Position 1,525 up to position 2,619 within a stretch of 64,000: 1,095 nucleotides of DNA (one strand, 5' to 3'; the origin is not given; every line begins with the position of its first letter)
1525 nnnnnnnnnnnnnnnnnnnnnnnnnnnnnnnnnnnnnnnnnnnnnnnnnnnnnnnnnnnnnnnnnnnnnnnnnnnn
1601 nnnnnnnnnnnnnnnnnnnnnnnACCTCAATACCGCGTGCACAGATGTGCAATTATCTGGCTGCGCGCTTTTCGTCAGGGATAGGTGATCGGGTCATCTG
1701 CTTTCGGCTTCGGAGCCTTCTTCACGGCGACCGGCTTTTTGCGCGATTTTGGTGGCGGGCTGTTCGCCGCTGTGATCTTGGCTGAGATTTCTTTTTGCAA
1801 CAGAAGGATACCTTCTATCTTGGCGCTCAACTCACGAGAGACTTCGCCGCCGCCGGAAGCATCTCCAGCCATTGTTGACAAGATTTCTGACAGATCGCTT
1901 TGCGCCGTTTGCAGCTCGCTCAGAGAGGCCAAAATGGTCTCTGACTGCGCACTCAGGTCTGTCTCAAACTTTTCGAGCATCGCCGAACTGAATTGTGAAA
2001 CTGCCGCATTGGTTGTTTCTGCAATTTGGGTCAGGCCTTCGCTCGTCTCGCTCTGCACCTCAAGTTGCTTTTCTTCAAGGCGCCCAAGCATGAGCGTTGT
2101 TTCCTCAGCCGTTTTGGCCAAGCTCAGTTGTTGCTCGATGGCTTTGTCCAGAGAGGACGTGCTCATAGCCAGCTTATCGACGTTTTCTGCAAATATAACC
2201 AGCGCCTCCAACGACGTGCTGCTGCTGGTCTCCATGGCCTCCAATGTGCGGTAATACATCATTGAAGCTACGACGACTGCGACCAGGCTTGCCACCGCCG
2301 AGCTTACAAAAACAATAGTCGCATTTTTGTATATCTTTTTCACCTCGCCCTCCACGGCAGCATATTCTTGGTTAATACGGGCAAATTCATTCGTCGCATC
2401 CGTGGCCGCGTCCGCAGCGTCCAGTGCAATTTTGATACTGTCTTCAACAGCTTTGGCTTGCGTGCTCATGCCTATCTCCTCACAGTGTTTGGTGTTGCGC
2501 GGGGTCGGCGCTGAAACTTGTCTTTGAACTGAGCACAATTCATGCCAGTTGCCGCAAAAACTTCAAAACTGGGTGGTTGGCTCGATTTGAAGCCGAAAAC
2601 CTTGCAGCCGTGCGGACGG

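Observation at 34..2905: Six uncharacterised genes appended to the fliOPQR-flhB export-gate operon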

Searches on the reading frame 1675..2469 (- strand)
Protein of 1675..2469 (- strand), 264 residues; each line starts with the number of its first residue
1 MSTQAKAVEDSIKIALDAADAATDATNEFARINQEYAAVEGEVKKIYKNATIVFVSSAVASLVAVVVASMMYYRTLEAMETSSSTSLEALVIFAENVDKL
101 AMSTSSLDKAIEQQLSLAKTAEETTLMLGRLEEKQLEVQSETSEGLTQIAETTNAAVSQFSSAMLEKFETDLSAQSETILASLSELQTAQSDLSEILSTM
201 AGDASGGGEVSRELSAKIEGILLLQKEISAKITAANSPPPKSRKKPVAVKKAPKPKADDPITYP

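Call 3: search_protein_families(library=pfam, proteins=[window:1675-2469:-], max_evalue=1)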
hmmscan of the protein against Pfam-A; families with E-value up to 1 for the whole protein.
window:1675-2469:- (264 aa): 2 families
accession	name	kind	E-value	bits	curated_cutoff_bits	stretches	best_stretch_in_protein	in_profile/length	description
PF24417.1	DUF7549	-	0.13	12.5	27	1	30-81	60-110/166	Family of unknown function (DUF7549)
PF19036.6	Fuz_longin_1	-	0.4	11.3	26.1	1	42-126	20-94/125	First Longin domain of FUZ, MON1 and HPS1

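Call 4: search_protein_families(library=ncbifam, proteins=[window:1675-2469:-], max_evalue=1)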
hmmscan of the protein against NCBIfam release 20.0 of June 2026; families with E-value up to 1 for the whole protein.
window:1675-2469:- (264 aa): 2 families
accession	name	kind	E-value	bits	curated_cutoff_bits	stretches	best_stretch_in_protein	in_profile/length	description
NF004956.0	PRK06299.1-6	equivalog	0.035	12.7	711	1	9-135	431-552/554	30S ribosomal protein S1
NF004954.0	PRK06299.1-4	equivalog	0.16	10.1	727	1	13-114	428-529/560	30S ribosomal protein S1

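Call 25: find_homologous_proteins(query=A2, max_evalue=0.001)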
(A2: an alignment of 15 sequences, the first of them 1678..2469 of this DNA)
Query A2 (15 sequences) (264 aa, profile of the alignment): 308 proteins with E <= 0.001 among 8000 candidates; the best 120 are listed.
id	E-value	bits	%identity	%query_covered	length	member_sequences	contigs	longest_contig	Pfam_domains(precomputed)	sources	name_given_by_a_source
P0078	5.9e-106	372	39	100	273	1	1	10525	-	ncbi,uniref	ncbi:hypothetical protein [Roseicyclus sp.]|uniref:hypothetical protein n=1 Tax=Roseicyclus sp. TaxI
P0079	3.2e-105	370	39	89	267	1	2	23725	-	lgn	-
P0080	4.4e-104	366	58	100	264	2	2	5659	-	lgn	-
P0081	2.0e-103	364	40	88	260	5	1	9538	-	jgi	jgi:hypothetical protein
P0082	8.0e-103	362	39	89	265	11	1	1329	-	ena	-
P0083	1.5e-102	361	38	88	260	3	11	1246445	-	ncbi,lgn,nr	ncbi:hypothetical protein LSUCC0031_04550 [Rhodobacterales bacterium LSUCC0031]|nr:hypothetical prot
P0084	3.1e-102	360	41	88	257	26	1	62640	-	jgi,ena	jgi:hypothetical protein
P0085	3.4e-102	360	40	86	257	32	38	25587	-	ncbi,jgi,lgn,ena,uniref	ncbi:hypothetical protein [Roseicyclus sp.]|jgi:hypothetical protein|uniref:hypothetical protein n=1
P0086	8.9e-102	359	38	88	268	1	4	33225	-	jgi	jgi:hypothetical protein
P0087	1.0e-101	358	40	90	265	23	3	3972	-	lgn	-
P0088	1.8e-101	358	39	88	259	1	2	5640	-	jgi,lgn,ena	jgi:hypothetical protein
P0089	2.2e-101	357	38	100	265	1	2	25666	-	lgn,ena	-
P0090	2.3e-101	357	39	89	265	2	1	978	-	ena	-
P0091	3.3e-101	357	39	88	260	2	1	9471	-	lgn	-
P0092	3.4e-101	357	62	100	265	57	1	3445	-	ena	-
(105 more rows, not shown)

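Call 46: search_protein_representatives(alignment_id=A3)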
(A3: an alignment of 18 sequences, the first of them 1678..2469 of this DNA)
Query: 18 sequences, 266 profile positions. Proteins with E-value up to 0.001 (for the whole library): 273; up to 1e-10: 165; up to 1e-30: 47. The best 150 are listed.
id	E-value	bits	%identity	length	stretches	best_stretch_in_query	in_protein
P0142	2.2e-93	329.4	-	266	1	1-266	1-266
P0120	2.6e-91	322.6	-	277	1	1-266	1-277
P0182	5.4e-88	311.7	-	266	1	1-266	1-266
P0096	1.4e-86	307.0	-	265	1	1-266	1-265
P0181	5.4e-83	295.3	-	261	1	1-266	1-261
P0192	5.3e-82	292.1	-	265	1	1-266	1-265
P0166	5.8e-82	291.9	-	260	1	1-266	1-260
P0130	5.9e-80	285.3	-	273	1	1-266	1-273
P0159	1.4e-76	274.3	-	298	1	5-266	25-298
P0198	3.1e-72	260.1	-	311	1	1-266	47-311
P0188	2.3e-66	240.8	-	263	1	1-266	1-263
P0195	1.3e-53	198.9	-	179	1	1-130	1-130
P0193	6.1e-53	196.8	-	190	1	76-266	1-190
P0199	1.7e-47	179.0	-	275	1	5-266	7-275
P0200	5.6e-45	170.7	-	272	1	3-253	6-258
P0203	1.4e-41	159.6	-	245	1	1-231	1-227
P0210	1.9e-38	149.3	-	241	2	1-219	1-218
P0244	3.5e-27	112.3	-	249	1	1-221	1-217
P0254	6.7e-24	101.6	-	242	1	1-200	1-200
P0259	1.4e-22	97.2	-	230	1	1-193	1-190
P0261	2.3e-22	96.6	-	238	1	1-195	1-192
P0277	8.9e-19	84.8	-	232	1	1-195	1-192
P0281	6.4e-18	82.0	-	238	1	1-195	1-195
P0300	5.1e-16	75.7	-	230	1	1-196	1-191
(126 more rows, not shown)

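Call 49: list_cluster_members(proteins=[P0261, P0300, P0259, P0277, P0281, P0254, P0203, P0210, P0244, P0199])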
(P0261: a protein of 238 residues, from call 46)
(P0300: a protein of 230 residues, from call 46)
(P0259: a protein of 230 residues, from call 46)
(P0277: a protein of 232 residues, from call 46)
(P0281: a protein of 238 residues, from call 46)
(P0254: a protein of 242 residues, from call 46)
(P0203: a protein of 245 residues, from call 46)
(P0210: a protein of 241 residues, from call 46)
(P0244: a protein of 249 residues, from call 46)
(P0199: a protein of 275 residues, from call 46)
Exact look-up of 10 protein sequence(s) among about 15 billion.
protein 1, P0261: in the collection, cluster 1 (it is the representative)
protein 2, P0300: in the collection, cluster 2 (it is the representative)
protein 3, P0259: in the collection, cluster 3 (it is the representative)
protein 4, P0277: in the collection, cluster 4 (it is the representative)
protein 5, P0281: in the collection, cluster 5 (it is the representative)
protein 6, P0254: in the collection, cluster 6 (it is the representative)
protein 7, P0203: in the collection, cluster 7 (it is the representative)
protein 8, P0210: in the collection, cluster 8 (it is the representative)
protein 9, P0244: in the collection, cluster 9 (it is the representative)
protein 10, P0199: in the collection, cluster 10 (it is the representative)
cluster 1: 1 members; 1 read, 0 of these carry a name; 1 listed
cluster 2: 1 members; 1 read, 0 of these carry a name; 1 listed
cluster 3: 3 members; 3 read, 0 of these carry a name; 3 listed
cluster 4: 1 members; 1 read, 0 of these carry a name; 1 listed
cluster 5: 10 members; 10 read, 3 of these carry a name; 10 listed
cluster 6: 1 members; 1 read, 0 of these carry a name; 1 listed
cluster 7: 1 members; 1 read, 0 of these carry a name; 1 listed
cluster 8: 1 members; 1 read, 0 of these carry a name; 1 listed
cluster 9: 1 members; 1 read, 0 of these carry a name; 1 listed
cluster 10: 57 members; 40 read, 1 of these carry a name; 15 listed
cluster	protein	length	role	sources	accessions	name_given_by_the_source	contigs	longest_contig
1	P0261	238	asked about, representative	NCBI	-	-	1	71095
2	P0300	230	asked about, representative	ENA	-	-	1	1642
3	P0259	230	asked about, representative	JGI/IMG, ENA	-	-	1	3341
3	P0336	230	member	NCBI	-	-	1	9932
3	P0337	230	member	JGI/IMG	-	-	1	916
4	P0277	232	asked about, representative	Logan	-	-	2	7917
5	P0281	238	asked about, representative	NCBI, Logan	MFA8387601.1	MAG: hypothetical protein ACEPO2_18440 [Pelagibaca sp.]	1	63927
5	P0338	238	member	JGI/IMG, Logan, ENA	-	hypothetical protein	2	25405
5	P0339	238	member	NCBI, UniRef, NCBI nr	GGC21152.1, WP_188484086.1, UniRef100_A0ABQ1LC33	hypothetical protein GCM10011363_42240 [Marivita lacus] | Uncharacterized protein n=1 Tax=Marivita lacus TaxID=1323742 RepID=A0ABQ1LC33_9RHOB | hypothetical protein [Marivita lacus]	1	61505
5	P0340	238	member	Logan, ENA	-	-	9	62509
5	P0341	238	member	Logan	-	-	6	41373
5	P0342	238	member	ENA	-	-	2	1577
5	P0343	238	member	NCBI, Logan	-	-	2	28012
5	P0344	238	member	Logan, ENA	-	-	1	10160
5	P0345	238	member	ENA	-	-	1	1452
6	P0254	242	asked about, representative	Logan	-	-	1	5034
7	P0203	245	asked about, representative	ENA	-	-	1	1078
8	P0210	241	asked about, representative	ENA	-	-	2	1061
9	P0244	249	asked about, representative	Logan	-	-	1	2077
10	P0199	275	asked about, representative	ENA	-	-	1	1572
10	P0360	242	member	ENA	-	-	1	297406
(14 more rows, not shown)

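Call 51: find_homologous_proteins(query=A7, max_evalue=0.001)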
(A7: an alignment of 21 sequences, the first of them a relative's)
Query A7 (21 sequences) (230 aa, profile of the alignment): 65 proteins with E <= 0.001 among 8000 candidates.
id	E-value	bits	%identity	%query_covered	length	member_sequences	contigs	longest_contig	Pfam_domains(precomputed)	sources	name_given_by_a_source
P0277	2.6e-82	295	39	100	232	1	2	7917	-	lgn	-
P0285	8.1e-81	290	36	99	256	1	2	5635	-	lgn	-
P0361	9.8e-81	289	38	81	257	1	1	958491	-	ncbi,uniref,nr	ncbi:hypothetical protein HJ526_02730 [Donghicola sp. C2-DW-16]|uniref:Uncharacterized protein n=1 T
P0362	1.1e-80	289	38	81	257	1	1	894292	-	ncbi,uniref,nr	ncbi:hypothetical protein [Donghicola mangrovi]|uniref:Uncharacterized protein n=1 Tax=Donghicola ma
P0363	1.5e-80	289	39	82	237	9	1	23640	-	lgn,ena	-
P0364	1.6e-80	289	36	99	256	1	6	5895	-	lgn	-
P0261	6.1e-80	287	40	100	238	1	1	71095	-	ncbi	-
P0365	1.4e-79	286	37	100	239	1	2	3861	-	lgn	-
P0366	2.8e-79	285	36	97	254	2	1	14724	-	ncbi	-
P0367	3.8e-79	284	42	100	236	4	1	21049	-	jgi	jgi:hypothetical protein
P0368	6.8e-79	283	33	88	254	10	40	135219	-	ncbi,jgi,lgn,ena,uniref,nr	ncbi:hypothetical protein [Donghicola sp.]|jgi:uncharacterized phage infection (PIP) family protein 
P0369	7.1e-79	283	38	80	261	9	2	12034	-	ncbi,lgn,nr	ncbi:MAG: hypothetical protein VX378_00100 [Pseudomonadota bacterium]|nr:hypothetical protein [Pseud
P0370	1.2e-78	283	33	100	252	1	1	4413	-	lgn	-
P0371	1.8e-78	282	33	98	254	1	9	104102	-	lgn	-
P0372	1.9e-78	282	33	98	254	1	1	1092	-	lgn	-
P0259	1.5e-73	266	46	100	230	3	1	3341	-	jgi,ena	-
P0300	5.5e-70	254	100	100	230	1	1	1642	-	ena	-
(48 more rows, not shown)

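Call 53: find_encoding_contigs(protein=P0361, flank=10000, max_places=1)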
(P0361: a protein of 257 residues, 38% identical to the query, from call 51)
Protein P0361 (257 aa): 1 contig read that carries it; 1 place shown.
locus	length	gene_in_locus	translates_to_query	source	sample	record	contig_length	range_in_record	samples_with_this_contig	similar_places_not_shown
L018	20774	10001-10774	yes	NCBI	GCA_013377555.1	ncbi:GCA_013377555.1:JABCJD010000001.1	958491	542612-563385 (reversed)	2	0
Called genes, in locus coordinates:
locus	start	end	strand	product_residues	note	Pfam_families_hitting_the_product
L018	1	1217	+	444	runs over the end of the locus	PF00006:ATP-synt_ab, PF18269:T3SS_ATPase_C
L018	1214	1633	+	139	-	-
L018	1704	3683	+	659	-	PF02120:Flg_hook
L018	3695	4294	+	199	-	PF03748:FliL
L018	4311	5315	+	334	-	PF02154:FliM, PF01052:FliMN_C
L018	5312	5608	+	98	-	PF28396:SepQ_C, PF01052:FliMN_C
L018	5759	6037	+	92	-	-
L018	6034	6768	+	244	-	PF00813:FliP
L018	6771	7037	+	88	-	PF01313:Bac_export_3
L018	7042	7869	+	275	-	PF01311:Bac_export_1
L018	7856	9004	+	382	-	PF01312:Bac_export_2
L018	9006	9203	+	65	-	-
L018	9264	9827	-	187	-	-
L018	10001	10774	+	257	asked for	-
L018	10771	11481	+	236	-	-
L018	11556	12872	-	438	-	PF00309:Sigma54_AID, PF04963:Sigma54_CBD, PF04552:Sigma54_DBD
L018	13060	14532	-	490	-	PF00669:Flagellin_N, PF07196:Flagellin_IN (weak), PF00700:Flagellin_C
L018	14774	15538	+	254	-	PF01618:MotA_ExbB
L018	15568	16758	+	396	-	PF13677:MotB_plug, PF00691:OmpA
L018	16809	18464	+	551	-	PF02465:FliD_N, PF07195:FliD_C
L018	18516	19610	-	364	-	PF00158:Sigma54_activat, PF14532:Sigma54_activ_2, PF07728:AAA_5, PF25601:AAA_lid_14, PF02954:HTH_8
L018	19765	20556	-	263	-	PF01464:SLT (weak)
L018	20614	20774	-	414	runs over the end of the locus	-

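Call 56: search_solved_structures(query=A3, max_evalue=1, show_alignments=1)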
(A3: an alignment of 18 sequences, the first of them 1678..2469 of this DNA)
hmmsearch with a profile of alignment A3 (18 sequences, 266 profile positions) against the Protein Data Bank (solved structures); distinct sequences matched with E-value up to 1: 52.
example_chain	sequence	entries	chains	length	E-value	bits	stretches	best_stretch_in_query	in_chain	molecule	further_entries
3s84_A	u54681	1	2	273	9e-05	25.7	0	123-203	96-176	Apolipoprotein A-IV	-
7zr2_A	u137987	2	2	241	0.0026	20.9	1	105-227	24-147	Spike protein S2',Chimeric protein mimic of SARS-CoV-2 Spike HR1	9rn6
8amr_A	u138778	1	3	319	0.0035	20.5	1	106-200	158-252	Tripartite motif-containing protein 3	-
5j10_A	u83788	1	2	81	0.0049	20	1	104-168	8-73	peptide design 2L4HC2_24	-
6qu1_A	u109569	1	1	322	0.0064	19.6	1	88-214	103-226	Transcription intermediary factor 1-beta,Transcription intermediary factor 1-beta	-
7wxz_A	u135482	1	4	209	0.0074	19.4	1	106-221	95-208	Spike protein S2'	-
8uzp_M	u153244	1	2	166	0.0092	19.1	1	98-192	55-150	stem_mimetic_01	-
1av1_A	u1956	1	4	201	0.011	18.9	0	122-202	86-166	APOLIPOPROTEIN A-I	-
6h3a_A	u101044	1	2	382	0.011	18.8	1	88-213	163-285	Transcription intermediary factor 1-beta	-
2msc_A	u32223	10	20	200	0.012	18.7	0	122-202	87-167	Apolipoprotein A-I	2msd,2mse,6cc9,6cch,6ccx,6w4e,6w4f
4v6m_A0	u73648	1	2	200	0.013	18.7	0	119-202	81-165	Apolipoprotein A-I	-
6pts_A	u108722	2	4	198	0.013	18.7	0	116-202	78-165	Apolipoprotein A-I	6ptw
3k2s_A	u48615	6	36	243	0.015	18.4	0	118-202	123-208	Apolipoprotein A-I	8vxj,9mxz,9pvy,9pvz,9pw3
7z36_A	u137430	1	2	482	0.017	18.3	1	88-212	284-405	Endolysin,Transcription intermediary factor 1-beta,Isoform 2 of Transcription intermediary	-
6clz_B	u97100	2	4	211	0.018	18.1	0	117-202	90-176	Apolipoprotein A-I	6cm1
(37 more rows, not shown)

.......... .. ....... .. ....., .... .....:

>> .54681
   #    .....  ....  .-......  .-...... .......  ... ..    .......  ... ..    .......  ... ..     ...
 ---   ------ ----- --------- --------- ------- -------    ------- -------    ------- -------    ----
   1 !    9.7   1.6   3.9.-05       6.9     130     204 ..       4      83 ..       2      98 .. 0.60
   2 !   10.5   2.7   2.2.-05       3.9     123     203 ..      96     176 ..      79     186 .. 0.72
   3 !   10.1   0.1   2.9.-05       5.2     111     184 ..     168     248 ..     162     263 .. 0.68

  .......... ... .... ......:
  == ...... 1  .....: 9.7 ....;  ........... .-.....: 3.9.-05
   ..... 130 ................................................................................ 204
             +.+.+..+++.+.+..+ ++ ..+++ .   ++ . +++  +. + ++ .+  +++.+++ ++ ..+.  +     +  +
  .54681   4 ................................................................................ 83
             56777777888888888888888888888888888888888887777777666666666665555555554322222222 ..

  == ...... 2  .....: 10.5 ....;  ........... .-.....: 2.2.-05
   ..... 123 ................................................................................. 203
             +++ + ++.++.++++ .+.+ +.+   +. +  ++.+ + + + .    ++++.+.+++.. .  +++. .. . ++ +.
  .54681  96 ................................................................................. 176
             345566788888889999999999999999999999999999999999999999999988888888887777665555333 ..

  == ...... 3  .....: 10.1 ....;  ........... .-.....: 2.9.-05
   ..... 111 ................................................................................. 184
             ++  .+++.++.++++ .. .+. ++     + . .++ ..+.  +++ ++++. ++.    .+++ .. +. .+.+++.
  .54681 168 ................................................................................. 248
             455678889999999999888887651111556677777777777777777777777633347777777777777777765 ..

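Call 59: find_encoding_contigs(protein=P0360, flank=10000, max_places=1)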
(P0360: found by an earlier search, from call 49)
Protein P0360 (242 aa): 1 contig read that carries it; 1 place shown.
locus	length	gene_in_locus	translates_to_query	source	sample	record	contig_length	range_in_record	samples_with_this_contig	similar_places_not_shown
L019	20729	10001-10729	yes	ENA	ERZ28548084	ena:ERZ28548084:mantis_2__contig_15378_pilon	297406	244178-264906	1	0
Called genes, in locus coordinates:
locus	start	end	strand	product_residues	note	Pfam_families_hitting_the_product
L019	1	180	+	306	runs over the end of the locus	PF02108:FliH (weak)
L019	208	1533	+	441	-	PF00006:ATP-synt_ab, PF18269:T3SS_ATPase_C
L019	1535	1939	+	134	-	-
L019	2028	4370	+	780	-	PF02120:Flg_hook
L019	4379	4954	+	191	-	PF03748:FliL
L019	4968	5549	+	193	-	PF02154:FliM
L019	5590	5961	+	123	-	PF01052:FliMN_C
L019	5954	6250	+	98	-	PF28396:SepQ_C, PF01052:FliMN_C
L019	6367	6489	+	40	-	-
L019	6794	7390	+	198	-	PF00813:FliP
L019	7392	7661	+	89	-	PF01313:Bac_export_3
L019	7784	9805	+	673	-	PF01311:Bac_export_1, PF01312:Bac_export_2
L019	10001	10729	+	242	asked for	-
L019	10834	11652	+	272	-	-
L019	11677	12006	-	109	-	PF04552:Sigma54_DBD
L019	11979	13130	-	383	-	PF00309:Sigma54_AID, PF04963:Sigma54_CBD, PF04552:Sigma54_DBD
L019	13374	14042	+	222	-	PF00669:Flagellin_N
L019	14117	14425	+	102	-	PF00700:Flagellin_C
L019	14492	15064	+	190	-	PF00669:Flagellin_N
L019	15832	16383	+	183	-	PF00669:Flagellin_N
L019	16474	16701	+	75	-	-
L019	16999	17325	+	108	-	PF00669:Flagellin_N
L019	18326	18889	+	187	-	-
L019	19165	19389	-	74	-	-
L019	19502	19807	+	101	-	-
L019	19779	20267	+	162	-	PF01618:MotA_ExbB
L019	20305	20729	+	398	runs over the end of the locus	PF13677:MotB_plug, PF00691:OmpA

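Call 77: find_related_loci(query=A9, collection=metagenome_contigs, flank=10000)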
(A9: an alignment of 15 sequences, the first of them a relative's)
Query A9 (245 aa) in metagenome_contigs; peptide patterns used: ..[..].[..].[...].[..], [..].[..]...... (x = any residue, [..] = any of these).
600 stretches matched a pattern (row limit reached: there are more); 411 encode a relative of the query (tblastn E <= 1e-3); the best 80 are kept; 80 distinct loci.
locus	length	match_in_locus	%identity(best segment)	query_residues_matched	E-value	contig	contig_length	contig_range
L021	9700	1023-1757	92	1-245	1e-133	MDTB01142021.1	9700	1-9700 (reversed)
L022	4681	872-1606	87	1-245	4e-135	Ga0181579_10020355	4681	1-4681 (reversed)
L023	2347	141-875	93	1-245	4e-139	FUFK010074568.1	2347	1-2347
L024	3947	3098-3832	92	1-245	2e-132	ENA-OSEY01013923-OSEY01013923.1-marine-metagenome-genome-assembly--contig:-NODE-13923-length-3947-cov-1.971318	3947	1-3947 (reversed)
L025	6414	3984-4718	93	1-245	3e-129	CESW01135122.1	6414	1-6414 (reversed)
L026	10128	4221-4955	92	1-245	4e-129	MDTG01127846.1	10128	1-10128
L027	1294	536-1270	80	1-245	3e-133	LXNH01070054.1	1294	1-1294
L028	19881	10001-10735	86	1-245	5e-122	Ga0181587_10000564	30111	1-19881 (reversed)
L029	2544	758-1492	82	1-245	9e-123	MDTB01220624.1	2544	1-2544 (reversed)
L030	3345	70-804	82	1-245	2e-119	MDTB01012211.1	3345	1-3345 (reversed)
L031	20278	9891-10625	81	1-245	2e-116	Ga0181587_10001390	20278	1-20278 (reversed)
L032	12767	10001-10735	81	1-245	2e-116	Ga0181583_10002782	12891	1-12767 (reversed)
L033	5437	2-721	78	6-245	2e-115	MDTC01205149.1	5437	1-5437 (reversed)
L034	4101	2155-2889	78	1-245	3e-114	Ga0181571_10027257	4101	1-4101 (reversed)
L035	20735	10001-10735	74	1-245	3e-112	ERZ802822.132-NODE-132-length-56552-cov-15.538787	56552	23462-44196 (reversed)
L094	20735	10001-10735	38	1-245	5e-47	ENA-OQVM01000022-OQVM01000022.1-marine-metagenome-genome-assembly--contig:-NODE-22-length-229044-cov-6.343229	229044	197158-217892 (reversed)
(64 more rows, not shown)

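Call 80: predict_structure(alignment_id=A8)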
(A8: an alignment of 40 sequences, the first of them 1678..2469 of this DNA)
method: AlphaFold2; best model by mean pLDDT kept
length: 264 residues; sequences in the alignment: 40
mean_pLDDT: 81.9   pTM: 0.31
mean pLDDT of the five models: 81.9, 81.8, 77.3, 71.9, 70.1
residues with pLDDT >= 90: 83; 70-90: 133; 50-70: 42; < 50: 6
segments of 3 or more residues with pLDDT < 50: none
pLDDT, mean of each block of 10 residues (from residue 1): 79 92 91 90 90 91 87 68 65 88 92 93 93 92 88 78 80 88 87 81 59 80 84 73 63 67 58
secondary structure, 60 per line:
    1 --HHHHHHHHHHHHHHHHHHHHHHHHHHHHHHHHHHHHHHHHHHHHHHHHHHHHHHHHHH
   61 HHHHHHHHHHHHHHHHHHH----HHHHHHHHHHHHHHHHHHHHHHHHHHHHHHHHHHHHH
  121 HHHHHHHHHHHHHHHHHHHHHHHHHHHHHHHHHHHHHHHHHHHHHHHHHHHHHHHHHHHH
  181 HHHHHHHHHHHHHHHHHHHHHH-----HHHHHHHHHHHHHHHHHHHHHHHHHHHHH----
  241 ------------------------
elements in order: H3-79 H84-202 H208-236
